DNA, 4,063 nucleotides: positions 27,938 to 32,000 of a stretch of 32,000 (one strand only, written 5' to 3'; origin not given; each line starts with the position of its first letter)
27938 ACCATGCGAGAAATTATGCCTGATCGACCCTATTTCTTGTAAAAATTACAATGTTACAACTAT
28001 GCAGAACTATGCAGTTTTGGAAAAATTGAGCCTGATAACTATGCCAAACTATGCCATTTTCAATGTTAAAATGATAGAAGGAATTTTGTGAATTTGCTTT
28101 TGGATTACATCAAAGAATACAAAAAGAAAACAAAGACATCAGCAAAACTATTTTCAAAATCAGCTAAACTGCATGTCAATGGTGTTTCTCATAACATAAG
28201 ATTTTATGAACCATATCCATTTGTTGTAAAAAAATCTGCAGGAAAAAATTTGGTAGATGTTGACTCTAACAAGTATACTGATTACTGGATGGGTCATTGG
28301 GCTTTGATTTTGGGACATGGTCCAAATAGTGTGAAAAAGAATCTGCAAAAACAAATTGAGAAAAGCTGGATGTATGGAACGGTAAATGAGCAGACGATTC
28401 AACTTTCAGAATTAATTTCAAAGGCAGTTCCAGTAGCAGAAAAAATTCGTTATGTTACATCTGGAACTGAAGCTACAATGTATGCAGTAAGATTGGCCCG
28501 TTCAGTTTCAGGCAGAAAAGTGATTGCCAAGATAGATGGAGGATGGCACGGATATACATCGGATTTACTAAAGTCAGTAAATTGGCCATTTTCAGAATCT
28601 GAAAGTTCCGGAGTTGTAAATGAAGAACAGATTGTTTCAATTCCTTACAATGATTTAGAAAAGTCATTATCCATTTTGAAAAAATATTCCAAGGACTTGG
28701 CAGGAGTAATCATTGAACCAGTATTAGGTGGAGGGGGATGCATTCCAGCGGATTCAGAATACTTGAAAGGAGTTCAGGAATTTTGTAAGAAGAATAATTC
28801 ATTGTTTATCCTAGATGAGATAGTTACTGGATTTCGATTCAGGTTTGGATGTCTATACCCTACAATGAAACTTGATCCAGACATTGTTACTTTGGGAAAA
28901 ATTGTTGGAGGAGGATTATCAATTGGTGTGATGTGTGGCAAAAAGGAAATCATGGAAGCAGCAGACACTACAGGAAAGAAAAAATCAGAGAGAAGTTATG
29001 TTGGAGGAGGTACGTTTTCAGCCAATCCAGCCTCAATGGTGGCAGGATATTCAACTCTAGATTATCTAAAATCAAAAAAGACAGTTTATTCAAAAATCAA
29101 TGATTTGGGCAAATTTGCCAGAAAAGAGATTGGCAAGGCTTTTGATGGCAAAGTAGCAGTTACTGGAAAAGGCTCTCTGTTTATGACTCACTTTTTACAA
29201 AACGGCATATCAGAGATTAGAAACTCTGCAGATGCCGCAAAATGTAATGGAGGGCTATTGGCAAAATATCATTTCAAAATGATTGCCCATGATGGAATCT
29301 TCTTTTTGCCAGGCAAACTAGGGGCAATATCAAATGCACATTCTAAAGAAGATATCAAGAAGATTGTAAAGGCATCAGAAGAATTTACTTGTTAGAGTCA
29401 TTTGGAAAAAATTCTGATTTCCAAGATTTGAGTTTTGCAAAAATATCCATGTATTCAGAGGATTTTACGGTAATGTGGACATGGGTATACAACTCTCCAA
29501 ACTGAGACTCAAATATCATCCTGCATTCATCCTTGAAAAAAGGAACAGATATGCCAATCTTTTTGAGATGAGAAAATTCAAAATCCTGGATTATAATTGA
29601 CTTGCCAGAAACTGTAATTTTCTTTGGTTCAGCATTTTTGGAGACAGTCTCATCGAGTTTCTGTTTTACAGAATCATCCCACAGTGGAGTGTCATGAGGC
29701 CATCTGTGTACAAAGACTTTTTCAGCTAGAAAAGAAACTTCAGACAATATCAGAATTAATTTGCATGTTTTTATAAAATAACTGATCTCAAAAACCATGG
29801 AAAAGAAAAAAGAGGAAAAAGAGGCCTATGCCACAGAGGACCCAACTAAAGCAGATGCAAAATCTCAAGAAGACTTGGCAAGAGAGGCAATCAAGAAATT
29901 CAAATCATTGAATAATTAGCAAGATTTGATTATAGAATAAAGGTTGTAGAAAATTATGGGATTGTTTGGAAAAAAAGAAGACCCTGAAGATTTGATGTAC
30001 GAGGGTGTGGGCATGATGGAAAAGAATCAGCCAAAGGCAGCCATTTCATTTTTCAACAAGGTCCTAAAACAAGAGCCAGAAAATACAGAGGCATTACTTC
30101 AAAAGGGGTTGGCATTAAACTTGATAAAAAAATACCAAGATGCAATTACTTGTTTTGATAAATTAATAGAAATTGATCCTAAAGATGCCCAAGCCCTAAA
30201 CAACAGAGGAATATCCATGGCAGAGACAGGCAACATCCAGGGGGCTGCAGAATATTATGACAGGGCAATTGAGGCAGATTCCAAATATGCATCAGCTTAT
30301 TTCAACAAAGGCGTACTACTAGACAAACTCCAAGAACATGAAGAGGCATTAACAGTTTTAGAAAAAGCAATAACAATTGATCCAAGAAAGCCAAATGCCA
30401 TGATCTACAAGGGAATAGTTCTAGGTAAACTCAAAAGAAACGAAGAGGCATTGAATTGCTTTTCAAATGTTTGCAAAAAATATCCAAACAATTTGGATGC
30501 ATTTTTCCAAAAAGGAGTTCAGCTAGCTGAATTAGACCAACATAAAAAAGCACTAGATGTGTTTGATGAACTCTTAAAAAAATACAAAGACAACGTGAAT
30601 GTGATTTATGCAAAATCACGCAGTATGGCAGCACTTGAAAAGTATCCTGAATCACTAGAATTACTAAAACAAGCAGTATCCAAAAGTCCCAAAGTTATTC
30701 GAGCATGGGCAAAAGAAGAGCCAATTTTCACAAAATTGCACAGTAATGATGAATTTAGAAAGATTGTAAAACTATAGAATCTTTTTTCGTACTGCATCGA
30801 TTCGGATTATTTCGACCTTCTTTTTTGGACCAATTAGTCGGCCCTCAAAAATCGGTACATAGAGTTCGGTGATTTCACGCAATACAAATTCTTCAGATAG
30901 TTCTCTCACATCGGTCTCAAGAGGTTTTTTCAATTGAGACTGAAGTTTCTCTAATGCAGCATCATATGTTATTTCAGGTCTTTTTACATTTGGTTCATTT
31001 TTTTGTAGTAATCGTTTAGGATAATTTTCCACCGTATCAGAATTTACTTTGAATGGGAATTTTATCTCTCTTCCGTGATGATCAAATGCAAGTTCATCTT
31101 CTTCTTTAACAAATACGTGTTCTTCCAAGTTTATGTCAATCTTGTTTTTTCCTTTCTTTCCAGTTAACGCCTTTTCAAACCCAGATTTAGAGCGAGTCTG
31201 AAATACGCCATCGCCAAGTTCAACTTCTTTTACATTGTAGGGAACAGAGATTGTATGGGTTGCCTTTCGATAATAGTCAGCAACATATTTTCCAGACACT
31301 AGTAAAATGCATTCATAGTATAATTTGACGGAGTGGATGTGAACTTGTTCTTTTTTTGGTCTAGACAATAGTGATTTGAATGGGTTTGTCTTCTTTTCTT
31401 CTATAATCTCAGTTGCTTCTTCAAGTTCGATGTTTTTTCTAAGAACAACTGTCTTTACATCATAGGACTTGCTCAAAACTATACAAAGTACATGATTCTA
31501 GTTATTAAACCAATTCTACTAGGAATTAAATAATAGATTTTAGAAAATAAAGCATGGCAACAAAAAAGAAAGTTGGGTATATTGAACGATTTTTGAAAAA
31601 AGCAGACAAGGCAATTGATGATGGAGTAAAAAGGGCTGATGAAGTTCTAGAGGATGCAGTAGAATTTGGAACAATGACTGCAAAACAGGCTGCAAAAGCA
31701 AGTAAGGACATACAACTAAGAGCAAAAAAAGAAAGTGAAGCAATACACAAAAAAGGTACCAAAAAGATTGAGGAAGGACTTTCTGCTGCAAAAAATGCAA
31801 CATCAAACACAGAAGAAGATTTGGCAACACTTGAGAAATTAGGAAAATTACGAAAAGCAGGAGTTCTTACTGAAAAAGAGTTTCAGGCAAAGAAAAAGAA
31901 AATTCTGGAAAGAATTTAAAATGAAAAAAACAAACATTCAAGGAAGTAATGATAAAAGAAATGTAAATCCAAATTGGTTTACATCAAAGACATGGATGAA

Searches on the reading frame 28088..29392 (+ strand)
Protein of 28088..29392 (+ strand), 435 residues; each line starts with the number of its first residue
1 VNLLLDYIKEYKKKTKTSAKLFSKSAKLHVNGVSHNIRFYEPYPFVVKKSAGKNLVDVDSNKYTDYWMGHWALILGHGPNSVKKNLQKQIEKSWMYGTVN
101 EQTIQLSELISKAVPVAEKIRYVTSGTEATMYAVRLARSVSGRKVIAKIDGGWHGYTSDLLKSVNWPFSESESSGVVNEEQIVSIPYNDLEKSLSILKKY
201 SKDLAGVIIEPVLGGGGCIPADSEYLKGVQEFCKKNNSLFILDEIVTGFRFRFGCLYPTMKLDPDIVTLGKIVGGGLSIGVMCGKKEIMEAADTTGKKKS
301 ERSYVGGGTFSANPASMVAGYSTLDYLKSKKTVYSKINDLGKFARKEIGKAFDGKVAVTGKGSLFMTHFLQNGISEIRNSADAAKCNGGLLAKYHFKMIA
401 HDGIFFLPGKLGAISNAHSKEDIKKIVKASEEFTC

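Call 13: search_protein_families(library=pfam, proteins=[window:28088-29392:+], max_evalue=0.001)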
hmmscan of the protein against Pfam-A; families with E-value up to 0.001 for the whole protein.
window:28088-29392:+ (435 aa): 1 family
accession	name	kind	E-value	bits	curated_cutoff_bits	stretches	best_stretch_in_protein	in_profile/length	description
PF00202.27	Aminotran_3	-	2.8e-58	198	30.5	1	41-395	7-375/403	Aminotransferase class-III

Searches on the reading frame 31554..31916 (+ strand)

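Call 40: search_protein_families(library=pfam, proteins=[window:31554-31916:+], max_evalue=0.0001)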
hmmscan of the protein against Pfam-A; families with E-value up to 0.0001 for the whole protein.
window:31554-31916:+ (121 aa): 1 family
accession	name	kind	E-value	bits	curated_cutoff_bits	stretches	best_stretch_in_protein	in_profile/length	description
PF09851.14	SHOCT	-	2.8e-08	33.7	27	1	92-118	2-28/28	Short C-terminal domain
